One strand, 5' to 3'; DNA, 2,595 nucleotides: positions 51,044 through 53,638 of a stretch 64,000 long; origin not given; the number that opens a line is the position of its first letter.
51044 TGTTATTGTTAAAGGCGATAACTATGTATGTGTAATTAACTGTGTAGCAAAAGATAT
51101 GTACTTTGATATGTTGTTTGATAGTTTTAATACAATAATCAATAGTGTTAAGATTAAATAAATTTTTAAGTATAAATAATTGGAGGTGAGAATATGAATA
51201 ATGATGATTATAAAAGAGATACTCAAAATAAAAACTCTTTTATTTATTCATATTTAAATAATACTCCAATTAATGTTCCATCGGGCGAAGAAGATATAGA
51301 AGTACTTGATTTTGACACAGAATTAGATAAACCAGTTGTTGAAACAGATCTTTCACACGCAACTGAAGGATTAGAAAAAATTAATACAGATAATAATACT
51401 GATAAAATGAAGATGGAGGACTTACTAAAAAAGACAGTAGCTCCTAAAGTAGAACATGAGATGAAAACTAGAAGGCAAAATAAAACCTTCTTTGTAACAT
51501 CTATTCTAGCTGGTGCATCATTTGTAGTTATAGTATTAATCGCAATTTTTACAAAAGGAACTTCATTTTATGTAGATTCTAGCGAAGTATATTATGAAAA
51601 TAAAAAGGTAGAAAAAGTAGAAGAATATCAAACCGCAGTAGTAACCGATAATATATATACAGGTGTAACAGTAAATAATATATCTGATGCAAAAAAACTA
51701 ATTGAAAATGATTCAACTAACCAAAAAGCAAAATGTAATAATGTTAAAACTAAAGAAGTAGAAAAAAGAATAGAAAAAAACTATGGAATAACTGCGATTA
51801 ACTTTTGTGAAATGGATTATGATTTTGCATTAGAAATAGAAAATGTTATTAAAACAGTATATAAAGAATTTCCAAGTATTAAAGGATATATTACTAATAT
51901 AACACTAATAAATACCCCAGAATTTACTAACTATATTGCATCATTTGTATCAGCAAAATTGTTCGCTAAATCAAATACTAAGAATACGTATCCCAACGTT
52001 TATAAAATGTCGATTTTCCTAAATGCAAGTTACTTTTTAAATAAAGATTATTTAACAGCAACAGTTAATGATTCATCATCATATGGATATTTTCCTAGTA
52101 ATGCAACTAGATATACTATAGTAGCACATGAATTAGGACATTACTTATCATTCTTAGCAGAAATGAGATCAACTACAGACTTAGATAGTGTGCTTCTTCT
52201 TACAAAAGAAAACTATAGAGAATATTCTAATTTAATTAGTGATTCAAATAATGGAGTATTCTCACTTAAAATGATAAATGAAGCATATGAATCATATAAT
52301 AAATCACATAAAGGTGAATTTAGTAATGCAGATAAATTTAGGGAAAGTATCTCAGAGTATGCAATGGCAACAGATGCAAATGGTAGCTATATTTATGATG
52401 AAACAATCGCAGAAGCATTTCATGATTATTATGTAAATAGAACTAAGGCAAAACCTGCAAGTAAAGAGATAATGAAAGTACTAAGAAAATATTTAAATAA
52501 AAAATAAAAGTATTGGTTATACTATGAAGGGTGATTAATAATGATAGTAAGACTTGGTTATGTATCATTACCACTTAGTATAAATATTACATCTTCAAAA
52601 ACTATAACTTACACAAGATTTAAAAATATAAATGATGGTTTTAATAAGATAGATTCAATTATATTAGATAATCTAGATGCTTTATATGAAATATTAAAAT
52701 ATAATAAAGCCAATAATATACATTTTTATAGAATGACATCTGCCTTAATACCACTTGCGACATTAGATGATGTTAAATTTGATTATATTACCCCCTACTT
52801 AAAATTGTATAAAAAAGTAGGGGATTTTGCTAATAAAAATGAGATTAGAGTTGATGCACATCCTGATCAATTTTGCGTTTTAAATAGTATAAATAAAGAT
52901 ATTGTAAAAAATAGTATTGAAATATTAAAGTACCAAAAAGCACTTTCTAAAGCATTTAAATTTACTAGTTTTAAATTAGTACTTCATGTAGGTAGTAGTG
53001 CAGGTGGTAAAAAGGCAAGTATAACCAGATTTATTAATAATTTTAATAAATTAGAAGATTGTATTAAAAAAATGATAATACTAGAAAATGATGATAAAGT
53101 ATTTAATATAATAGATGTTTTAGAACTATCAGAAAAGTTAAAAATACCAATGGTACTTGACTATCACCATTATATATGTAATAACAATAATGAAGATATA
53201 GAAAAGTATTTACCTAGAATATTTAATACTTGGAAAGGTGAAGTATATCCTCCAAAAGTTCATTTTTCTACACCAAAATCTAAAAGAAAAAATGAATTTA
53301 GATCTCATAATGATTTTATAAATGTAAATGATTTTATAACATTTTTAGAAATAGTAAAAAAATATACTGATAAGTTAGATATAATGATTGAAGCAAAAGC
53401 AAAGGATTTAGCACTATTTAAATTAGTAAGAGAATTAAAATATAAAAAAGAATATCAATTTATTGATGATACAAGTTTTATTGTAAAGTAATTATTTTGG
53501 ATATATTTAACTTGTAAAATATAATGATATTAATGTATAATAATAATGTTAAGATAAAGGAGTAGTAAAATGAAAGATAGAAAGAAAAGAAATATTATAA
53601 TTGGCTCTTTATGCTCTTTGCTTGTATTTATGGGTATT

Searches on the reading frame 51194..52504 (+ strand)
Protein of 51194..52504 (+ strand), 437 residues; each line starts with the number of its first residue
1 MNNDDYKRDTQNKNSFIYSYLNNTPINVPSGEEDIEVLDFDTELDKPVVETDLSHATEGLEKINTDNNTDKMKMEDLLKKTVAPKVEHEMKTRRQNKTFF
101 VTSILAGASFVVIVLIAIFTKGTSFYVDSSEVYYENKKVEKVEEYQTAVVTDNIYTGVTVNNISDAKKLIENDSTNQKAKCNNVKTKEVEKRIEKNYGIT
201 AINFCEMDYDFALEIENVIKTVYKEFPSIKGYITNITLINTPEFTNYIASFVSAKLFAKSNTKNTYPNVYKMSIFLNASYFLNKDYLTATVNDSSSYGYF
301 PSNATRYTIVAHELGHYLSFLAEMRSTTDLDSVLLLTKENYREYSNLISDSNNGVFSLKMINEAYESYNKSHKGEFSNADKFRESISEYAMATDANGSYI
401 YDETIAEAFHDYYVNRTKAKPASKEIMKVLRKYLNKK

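Call 7: search_protein_families(library=pfam, proteins=[window:51194-52504:+], max_evalue=0.1)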
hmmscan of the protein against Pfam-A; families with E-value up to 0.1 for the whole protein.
window:51194-52504:+ (437 aa): 1 family
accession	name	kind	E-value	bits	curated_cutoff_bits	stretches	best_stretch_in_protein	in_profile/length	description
PF11812.13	DUF3333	-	0.006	17.2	26.5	1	99-193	17-112/151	Domain of unknown function (DUF3333)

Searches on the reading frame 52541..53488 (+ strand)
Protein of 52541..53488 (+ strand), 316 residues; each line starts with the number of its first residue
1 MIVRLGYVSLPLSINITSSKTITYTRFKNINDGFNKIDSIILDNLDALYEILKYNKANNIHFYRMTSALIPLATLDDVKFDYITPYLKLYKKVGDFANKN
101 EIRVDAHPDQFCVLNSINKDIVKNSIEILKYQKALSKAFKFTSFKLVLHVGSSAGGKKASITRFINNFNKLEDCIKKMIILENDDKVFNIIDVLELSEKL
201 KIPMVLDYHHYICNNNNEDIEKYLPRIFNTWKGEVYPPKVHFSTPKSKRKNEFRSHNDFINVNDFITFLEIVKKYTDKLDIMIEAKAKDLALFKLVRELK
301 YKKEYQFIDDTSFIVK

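Call 7: search_protein_families(library=pfam, proteins=[window:52541-53488:+], max_evalue=0.1)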
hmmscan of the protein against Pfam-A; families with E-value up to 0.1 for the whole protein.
window:52541-53488:+ (316 aa): 2 families
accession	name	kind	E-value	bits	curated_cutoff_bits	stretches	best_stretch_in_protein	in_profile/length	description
PF03851.20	UvdE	-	2.3e-68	230.9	24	1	5-271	1-274/275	UV-endonuclease UvdE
PF20434.5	BD-FAE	-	0.017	15.1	26.8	1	129-197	74-143/215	BD-FAE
